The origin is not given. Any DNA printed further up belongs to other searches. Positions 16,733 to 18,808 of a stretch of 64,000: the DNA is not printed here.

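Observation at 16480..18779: AT-richer ~2.3 kb insert between motB and flgN carrying a single 591-aa secreted orphan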

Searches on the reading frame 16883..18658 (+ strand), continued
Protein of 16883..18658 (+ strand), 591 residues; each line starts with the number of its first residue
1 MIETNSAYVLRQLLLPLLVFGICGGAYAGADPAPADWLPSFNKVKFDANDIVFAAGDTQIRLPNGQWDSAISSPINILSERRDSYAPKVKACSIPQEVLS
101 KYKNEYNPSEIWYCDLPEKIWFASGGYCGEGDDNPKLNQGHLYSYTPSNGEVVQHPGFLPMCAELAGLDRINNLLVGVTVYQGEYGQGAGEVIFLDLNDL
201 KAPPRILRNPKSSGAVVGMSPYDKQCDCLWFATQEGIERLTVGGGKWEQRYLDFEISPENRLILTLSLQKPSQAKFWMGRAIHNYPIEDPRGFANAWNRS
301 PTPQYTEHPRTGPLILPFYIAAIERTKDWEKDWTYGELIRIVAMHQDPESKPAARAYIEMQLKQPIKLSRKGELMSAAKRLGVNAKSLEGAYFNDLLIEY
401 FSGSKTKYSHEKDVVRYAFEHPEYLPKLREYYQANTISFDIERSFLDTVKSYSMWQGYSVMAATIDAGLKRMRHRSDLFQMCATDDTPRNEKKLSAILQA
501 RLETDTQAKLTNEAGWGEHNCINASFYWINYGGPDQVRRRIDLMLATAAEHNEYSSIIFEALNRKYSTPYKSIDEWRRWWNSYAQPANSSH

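Call 41: search_protein_families(library=pfam, proteins=[P0025, P0047, P0035, P0069, P0070, P0071, P0073, P0062, P0065, P0040], max_evalue=0.01)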
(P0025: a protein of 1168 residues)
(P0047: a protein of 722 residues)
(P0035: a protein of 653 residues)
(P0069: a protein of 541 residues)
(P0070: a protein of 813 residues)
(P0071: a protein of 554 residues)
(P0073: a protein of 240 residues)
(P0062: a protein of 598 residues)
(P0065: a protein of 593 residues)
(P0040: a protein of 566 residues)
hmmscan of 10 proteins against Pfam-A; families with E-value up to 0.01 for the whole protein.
P0025 (1168 aa): 4 families
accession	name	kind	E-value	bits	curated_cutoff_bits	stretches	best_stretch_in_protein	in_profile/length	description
PF08238.18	Sel1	-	2.5e-84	275.1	30.7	9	891-934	1-36/36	Sel1 repeat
PF12969.12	DUF3857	-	4e-09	37.2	24.6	1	368-491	37-164/170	Domain of Unknown Function with PDB structure (DUF3857)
PF23310.1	TPR_27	-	0.0011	19.1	27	1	875-965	12-91/110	Plant tetratrico peptide repeats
PF21629.2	Bleomycin_resist_prot_dom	-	0.0016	19.2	27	0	953-964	7-18/63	Bleomycin resistance protein domain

P0047 (722 aa): 0 families

P0035 (653 aa): 0 families

P0069 (541 aa): 3 families
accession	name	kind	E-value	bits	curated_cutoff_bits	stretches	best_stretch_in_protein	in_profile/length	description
PF00613.26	PI3Ka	-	3e-08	33.8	31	0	56-90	98-132/185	Phosphoinositide 3-kinase family, accessory domain (PIK domain)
PF24869.1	DUF7734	-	0.00011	22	27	0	9-56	15-61/89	Domain of unknown function (DUF7734)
PF03460.22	NIR_SIR_ferr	-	0.0043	17.2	24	0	258-282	21-45/69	Nitrite/Sulfite reductase ferredoxin-like half domain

P0070 (813 aa): 10 families
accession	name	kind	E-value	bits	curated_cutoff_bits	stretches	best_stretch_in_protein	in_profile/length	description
PF14312.12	FG-GAP_2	-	1e-177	576.7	23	13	632-677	4-49/49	FG-GAP repeat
PF07453.19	NUMOD1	-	1.7e-20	73.1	22.8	0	457-479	2-19/37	NUMOD1 domain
PF24681.1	Kelch_KLHDC2_KLHL20_DRC7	-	2e-15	57.2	50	2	41-226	12-189/221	KLHDC2/KLHL20/DRC7 Kelch-repeats domain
PF03795.20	YCII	-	3.5e-07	31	24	0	14-63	35-69/95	YCII-related domain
PF23215.1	WD_LRWD1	-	3.7e-07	29.9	30.7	0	377-399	312-334/388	Leucine-rich repeat and WD repeat-containing protein 1, WD domain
PF15937.10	PrlF_antitoxin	-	5.7e-05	23.6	32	0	46-73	47-74/99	prlF antitoxin for toxin YhaV_toxin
PF23838.1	DUF7208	-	0.00012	21.6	27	0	79-128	132-180/293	Family of unknown function (DUF7208)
PF01302.31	CAP_GLY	-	0.00039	20.7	26.5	0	301-329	17-44/65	CAP-Gly domain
PF03178.21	CPSF_A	-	0.0005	20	27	0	310-370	45-107/319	CPSF A subunit region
PF16410.10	DUF5018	-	0.0027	17.1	38.2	0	34-87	296-349/352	Domain of unknown function (DUF5018)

P0071 (554 aa): 0 families

P0073 (240 aa): 0 families

P0062 (598 aa): 0 families

P0065 (593 aa): 0 families

P0040 (566 aa): 0 families

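Call 42: fold_search(model_id=the predicted structure, library=pdb)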
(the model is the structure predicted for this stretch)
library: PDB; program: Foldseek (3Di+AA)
matches with E <= 10: 1133; with E <= 0.001: 15
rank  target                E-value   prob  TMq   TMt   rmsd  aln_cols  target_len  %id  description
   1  5ods_B                1.1e-05  1.00  0.17  0.18  22.3       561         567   10  Structure of a phosphoprotein-protein complex (released 2018-03-14)
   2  8fgw_E                1.2e-05  0.93  0.11  0.11  29.1       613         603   10  Human IFT-A complex structures provide molecular insights into ciliary transport (released 2023-02-22)
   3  5ods_A                1.4e-05  0.99  0.16  0.17  23.1       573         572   10  Structure of a phosphoprotein-protein complex (released 2018-03-14)
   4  5ods_C                1.5e-05  0.99  0.17  0.18  24.5       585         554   10  Structure of a phosphoprotein-protein complex (released 2018-03-14)
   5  5ods_D                3.0e-05  0.97  0.16  0.16  25.1       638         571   10  Structure of a phosphoprotein-protein complex (released 2018-03-14)
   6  8fh3_A                3.4e-05  0.96  0.15  0.12  19.1       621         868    9  Human IFT-A complex structures provide molecular insights into ciliary transport (released 2023-02-22)
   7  9lwf_K                5.3e-05  0.97  0.15  0.12  32.3       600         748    9  Cryo-EM structure of dual sensor bound GATOR2 complex (released 2025-08-13)
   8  8bbf_B                7.4e-05  0.93  0.15  0.10  33.2       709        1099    9  Structure of the IFT-A complex; IFT-A1 module (released 2022-12-07)
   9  1bpo_B                1.0e-04  0.99  0.17  0.20  23.9       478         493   11  CLATHRIN HEAVY-CHAIN TERMINAL DOMAIN AND LINKER (released 1998-12-16)
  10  8bbg_B                1.5e-04  0.90  0.15  0.07  31.8       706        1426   10  Structure of the IFT-A complex; anterograde IFT-A train model (released 2022-12-21)
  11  8bbg_A                2.6e-04  0.85  0.14  0.08  31.9       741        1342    8  Structure of the IFT-A complex; anterograde IFT-A train model (released 2022-12-21)
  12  8f5o_F                3.0e-04  0.89  0.15  0.11  23.2       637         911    8  Structure of Leishmania tarentolae IFT-A (state 1) (released 2022-12-21)
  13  9lvj_A                6.2e-04  0.80  0.14  0.12  32.2       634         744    8  Cryo-EM structure of Sestrin2 bound human GATOR2 complex (released 2025-08-13)
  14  9sob_R                7.9e-04  0.72  0.16  0.09  30.2       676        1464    9  Structural Model of the Nuclear Pore Complex in Arabidopsis thaliana (released 2025-11-05)
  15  8g2z_0U               8.3e-04  1.00  0.18  0.17  13.4       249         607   10  48-nm doublet microtubule from Tetrahymena thermophila strain CU428 (released 2023-06-14)
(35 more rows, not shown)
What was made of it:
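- Closest known: β-propeller + α-solenoid. Same: These are the best whole-chain Foldseek hits (E 1e-5 to 1e-3, probability 0.9-1.0; call 42).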

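Call 43: fold_search(model_id=the predicted structure, library=viral)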
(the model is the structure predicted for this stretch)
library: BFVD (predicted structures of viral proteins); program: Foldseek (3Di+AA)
matches with E <= 10: 604; with E <= 0.001: 5
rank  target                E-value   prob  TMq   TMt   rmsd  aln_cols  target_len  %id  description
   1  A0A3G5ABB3            5.6e-05  1.00  0.16  0.23  15.0       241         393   11  Putative E3 ubiquitin ligase complex SCF subunit sconB [Hyperionvirus sp.]
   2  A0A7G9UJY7            1.9e-04  1.00  0.18  0.35  17.4       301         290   11  Kelch-like protein [Lumpy skin disease virus]
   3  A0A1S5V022            4.3e-04  1.00  0.17  0.21  13.4       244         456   11  (no name in the UniProt tables at hand)
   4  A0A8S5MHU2            6.9e-04  1.00  0.18  0.24  13.9       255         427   14  Kelch-like protein 3, Serine/threonine-protein kinase domain, transferase [Siphoviridae sp. ctHxr66]
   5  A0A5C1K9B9            9.2e-04  1.00  0.19  0.18  12.7       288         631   12  Uncharacterized protein [Pseudomonas phage vB_PaeM_PS119XW]
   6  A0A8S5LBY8            1.2e-03  0.84  0.10  0.10  19.4       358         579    8  Uncharacterized protein [Siphoviridae sp. ctt5z12]
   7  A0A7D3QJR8            1.9e-03  1.00  0.18  0.30  11.7       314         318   15  (no name in the UniProt tables at hand)
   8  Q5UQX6                2.2e-03  0.99  0.16  0.29  15.8       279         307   11  Uncharacterized protein R882 [Acanthamoeba polyphaga mimivirus]
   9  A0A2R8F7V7            2.3e-03  1.00  0.18  0.34  12.2       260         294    8  CPXV013 protein [Cowpox virus]
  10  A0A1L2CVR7            2.4e-03  1.00  0.17  0.33  12.0       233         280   10  Structural protein [Pectobacterium phage vB_PcaM_CBB]
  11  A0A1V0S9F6            3.1e-03  0.99  0.17  0.26  18.8       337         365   11  Attractin/MKLN-like beta-propeller domain-containing protein [Catovirus CTV1]
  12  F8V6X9                3.6e-03  1.00  0.17  0.25  18.6       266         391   11  WD-repeat family protein [Acanthamoeba polyphaga mimivirus]
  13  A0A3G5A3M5            4.1e-03  1.00  0.17  0.23  12.0       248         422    8  F-box domain-containing protein [Harvfovirus sp.]
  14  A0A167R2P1            4.3e-03  0.89  0.13  0.16  19.3       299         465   10  Putative BTB/POZ domain-containing protein [Powai lake megavirus]
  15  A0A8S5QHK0            4.7e-03  0.85  0.14  0.20  23.9       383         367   10  Uncharacterized protein (Fragment) [Siphoviridae sp. ctXmm2]
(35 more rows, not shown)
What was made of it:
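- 17000..17683 (+): N-terminal all-β, propeller-like domain (aa 40-267) with 6 invariant Cys and the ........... motif. Foldseek hits to Kelch, WD40 and hemopexin propellers have probability ~1.0 but low TM (calls 42, 43).
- On β-propeller superfold (WD40, Kelch, FG-GAP, hemopexin ...): Foldseek probability is ~1.0 to many propellers, but TM is low and rmsd is 10-15 Å (calls 42, 43).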

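Call 44: find_related_loci(query=A1, collection=metagenome_contigs, flank=8000)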
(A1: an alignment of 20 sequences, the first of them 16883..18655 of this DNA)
Query A1 (591 aa) in metagenome_contigs; peptide patterns used: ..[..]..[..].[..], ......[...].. (x = any residue, [..] = any of these).
117 stretches matched a pattern; 2 encode a relative of the query (tblastn E <= 1e-3); 2 distinct loci.
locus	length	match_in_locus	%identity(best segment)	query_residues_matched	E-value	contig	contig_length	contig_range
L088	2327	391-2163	79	1-591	0e+0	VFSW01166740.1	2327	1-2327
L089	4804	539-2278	54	9-581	0e+0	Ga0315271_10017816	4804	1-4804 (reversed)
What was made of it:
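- Tried and rejected: The metagenome scan gave only two extra short loci (call 44).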

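Call 45: find_related_loci(query=A1, collection=viral_contigs, flank=8000)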
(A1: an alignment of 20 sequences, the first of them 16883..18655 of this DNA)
Query A1 (591 aa) in viral_contigs; peptide patterns used: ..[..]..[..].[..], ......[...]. (x = any residue, [..] = any of these).
11 stretches matched a pattern, but none encodes a relative of the query by tblastn (E <= 1e-3).

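Call 46: find_encoding_contigs(protein=P0017, flank=8000, max_places=3)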
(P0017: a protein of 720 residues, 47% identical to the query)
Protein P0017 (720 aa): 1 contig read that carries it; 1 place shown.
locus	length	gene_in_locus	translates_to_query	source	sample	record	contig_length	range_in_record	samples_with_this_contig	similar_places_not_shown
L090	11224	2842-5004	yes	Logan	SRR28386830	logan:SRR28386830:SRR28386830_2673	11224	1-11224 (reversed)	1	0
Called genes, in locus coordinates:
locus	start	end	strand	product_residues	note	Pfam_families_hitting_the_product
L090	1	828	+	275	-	?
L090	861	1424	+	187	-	PF16036:Chalcone_3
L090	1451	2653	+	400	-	-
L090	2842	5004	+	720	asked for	-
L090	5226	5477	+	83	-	-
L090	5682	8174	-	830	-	PF09084:NMT1, PF01590:GAF, PF13185:GAF_2, PF08448:PAS_4, PF13426:PAS_9 (weak), PF00990:GGDEF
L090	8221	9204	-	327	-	PF00056:Ldh_1_N, PF02866:Ldh_1_C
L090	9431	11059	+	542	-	PF12729:4HB_MCP_1, PF00672:HAMP, PF00015:MCPsignal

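Call 47: find_encoding_contigs(protein=P0020, flank=8000, max_places=4)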
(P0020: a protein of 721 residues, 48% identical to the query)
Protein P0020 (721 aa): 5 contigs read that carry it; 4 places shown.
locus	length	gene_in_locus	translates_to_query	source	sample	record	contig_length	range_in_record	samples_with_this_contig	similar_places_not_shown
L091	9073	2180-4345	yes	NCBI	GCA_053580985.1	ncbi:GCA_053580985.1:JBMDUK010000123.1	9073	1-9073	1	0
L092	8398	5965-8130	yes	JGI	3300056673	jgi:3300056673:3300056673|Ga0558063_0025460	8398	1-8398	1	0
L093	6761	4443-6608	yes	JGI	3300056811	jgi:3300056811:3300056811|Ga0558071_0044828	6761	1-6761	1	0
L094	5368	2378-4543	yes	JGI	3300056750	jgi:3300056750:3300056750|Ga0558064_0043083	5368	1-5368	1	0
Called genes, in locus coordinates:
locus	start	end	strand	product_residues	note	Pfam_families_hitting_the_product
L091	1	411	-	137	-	?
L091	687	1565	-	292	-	PF00216:Bac_DNA_binding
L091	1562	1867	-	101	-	PF00216:Bac_DNA_binding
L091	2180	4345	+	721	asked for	-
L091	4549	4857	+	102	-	-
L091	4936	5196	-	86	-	PF00037:Fer4 (weak), PF14697:Fer4_21 (faint), PF12838:Fer4_7 (weak)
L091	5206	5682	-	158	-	PF01467:CTP_transf_like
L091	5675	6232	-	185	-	PF03602:Cons_hypoth95, PF05175:MTS, PF13847:Methyltransf_31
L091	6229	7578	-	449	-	PF00675:Peptidase_M16, PF05193:Peptidase_M16_C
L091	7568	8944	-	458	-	PF00675:Peptidase_M16, PF05193:Peptidase_M16_C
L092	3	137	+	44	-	?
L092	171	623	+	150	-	-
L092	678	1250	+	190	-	PF01227:GTP_cyclohydroI, PF14489:QueF (weak)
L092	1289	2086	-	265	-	PF06764:DUF1223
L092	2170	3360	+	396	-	PF06779:MFS_4, PF07690:MFS_1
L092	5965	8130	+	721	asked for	-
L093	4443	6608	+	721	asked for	-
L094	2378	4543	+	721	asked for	-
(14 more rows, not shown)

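Call 48: find_encoding_contigs(protein=P0006, flank=8000, max_places=3)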
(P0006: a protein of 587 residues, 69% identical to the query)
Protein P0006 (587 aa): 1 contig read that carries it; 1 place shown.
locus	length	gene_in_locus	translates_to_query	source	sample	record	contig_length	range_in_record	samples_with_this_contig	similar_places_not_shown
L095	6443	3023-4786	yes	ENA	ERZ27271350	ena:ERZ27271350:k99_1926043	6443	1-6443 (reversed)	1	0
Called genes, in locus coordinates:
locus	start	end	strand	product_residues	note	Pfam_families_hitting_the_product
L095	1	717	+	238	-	?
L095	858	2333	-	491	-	PF13173:AAA_14, PF13635:DUF4143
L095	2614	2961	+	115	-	-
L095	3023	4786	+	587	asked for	-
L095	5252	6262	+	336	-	-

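Call 67: list_cluster_members(proteins=[P0002, P0007, P0013, P0019, P0020, P0012, P0015])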
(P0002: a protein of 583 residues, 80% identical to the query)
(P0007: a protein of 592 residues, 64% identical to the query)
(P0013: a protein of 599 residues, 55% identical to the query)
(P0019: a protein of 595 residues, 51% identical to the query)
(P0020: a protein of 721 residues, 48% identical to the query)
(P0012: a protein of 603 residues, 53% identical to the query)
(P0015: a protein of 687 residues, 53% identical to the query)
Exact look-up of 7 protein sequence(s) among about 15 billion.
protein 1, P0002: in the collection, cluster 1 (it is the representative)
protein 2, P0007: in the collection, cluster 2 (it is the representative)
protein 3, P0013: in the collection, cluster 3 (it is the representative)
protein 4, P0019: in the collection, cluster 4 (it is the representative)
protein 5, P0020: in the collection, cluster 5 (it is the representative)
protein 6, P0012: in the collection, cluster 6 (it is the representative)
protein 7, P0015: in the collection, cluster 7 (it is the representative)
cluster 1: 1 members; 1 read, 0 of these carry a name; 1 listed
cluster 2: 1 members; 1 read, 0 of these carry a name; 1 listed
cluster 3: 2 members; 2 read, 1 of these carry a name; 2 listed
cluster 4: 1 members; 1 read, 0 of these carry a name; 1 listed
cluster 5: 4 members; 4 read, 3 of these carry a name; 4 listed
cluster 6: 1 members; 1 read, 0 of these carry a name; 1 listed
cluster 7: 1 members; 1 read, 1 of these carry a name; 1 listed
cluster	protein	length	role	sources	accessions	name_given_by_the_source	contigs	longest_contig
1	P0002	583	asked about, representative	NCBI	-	-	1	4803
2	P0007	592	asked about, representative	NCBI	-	-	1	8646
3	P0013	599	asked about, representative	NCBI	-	-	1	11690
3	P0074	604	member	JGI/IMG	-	hypothetical protein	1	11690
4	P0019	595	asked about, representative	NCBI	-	-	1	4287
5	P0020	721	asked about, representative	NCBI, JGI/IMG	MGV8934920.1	MAG: hypothetical protein ACOH1I_09860 [Gallionellaceae bacterium] | hypothetical protein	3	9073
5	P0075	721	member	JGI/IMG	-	hypothetical protein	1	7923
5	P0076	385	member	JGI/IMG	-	hypothetical protein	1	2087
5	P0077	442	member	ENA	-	-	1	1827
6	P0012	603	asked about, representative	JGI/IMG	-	-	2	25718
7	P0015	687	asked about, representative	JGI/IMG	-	hypothetical protein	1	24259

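Call 68: find_encoding_contigs(protein=window:16883-18658:+, flank=3000, max_places=4)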
Protein window:16883-18658:+ (591 aa): 2 contigs read that carry it; 1 place shown.
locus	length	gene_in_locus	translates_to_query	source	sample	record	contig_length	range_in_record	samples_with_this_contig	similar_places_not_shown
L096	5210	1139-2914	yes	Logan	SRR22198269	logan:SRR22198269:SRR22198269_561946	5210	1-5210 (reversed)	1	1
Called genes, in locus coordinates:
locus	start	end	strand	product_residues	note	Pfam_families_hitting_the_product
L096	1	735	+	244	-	?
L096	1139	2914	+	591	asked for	-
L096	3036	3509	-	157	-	PF05130:FlgN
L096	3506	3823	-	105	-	PF04316:FlgM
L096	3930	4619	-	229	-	PF17656:ChapFlgA_N, PF08666:SAF, PF13144:ChapFlgA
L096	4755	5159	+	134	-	PF00460:Flg_bb_rod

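Call 75: search_solved_structures(query=L007:1-966:+, max_evalue=1, show_alignments=1)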
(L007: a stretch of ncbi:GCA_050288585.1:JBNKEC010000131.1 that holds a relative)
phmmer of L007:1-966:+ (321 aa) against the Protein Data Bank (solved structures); distinct sequences matched with E-value up to 1: 0.

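Call 76: search_solved_structures(query=L007:969-2081:+, max_evalue=1)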
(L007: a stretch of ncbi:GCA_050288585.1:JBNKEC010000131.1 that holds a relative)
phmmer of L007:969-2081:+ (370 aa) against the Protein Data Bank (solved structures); distinct sequences matched with E-value up to 1: 0.

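Call 77: search_protein_families(library=ncbifam, proteins=[L007:1-966:+, L007:969-2081:+, L090:1451-2653:+, L095:5252-6262:+, L005:3470-4213:+, P0014, P0020], max_evalue=0.1)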
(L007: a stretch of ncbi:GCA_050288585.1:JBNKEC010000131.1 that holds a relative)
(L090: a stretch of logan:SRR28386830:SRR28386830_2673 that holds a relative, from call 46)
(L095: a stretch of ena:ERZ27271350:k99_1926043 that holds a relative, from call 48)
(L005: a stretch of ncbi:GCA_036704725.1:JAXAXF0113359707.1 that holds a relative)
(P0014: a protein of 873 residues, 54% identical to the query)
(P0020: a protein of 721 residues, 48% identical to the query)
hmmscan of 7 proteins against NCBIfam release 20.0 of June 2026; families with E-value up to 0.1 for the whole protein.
L007:1-966:+ (321 aa): 0 families

L007:969-2081:+ (370 aa): 0 families

L090:1451-2653:+ (400 aa): 1 family
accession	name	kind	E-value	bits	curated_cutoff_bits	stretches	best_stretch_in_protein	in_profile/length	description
TIGR02270.1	TIGR02270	subfamily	0.099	11.6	206.8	0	291-352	339-394/410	TIGR02270 family protein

L095:5252-6262:+ (336 aa): 0 families

L005:3470-4213:+ (247 aa): 0 families

P0014 (873 aa): 0 families

P0020 (721 aa): 1 family
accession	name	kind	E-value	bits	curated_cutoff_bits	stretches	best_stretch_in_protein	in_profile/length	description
NF006033.0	PRK08175.1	equivalog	0.069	12.1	647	0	203-269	46-109/407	alanine transaminase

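Call 79: find_homologous_proteins(query=A3, max_evalue=0.001)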
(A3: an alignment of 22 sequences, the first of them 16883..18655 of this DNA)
Query A3 (22 sequences) (591 aa, profile of the alignment): 22 proteins with E <= 0.001 among 8000 candidates.
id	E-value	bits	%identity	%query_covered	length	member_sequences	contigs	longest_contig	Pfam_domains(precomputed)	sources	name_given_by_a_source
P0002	7.6e-229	779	80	96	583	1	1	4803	-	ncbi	-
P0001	9.2e-227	773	100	100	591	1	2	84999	-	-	-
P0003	1.5e-223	762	78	100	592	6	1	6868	-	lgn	-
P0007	7.5e-220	750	64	95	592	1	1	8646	-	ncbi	-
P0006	1.8e-219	748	69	98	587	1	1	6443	-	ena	-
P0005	8.8e-218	743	69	96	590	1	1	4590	-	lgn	-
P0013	5.0e-217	740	55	95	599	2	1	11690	-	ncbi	-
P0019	1.1e-214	733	51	94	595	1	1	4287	-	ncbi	-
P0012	3.1e-211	721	53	98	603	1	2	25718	-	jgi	-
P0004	1.3e-208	713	72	99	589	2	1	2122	-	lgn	-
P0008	1.2e-201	690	56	97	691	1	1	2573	-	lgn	-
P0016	1.8e-201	689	52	98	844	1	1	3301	PF12969.13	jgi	jgi:hypothetical protein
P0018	7.4e-201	687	51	94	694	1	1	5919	-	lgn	-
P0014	2.0e-199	682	54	97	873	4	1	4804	PF12969.13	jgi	-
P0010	1.2e-196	673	54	97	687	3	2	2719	-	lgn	-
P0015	3.7e-195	668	53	94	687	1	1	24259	-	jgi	jgi:hypothetical protein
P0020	6.9e-188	644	48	98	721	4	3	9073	-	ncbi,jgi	ncbi:MAG: hypothetical protein ACOH1I_09860 [Gallionellaceae bacterium]|jgi:hypothetical protein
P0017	1.2e-181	624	47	96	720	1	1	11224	-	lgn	-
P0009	9.8e-149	515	80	66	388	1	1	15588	-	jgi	jgi:hypothetical protein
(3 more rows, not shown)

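Call 80: find_encoding_contigs(protein=P0027, flank=8000, max_places=5)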
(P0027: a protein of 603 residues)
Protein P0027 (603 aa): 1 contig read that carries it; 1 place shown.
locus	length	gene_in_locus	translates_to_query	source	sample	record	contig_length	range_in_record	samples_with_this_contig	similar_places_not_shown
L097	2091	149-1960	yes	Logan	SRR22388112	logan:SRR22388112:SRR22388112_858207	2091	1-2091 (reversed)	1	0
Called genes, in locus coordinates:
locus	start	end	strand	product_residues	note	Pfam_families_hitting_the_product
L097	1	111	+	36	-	?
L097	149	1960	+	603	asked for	-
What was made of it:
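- Tried and rejected: The context of a 34%-identity member was a 2-kb contig with no information (call 80).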

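Call 81: search_dna_similar(query=window:16883-18655:+, collection=plasmids, mode=protein, max_evalue=0.001, max_rows=10)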
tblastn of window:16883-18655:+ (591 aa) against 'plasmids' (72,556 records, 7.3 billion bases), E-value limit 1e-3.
No match.
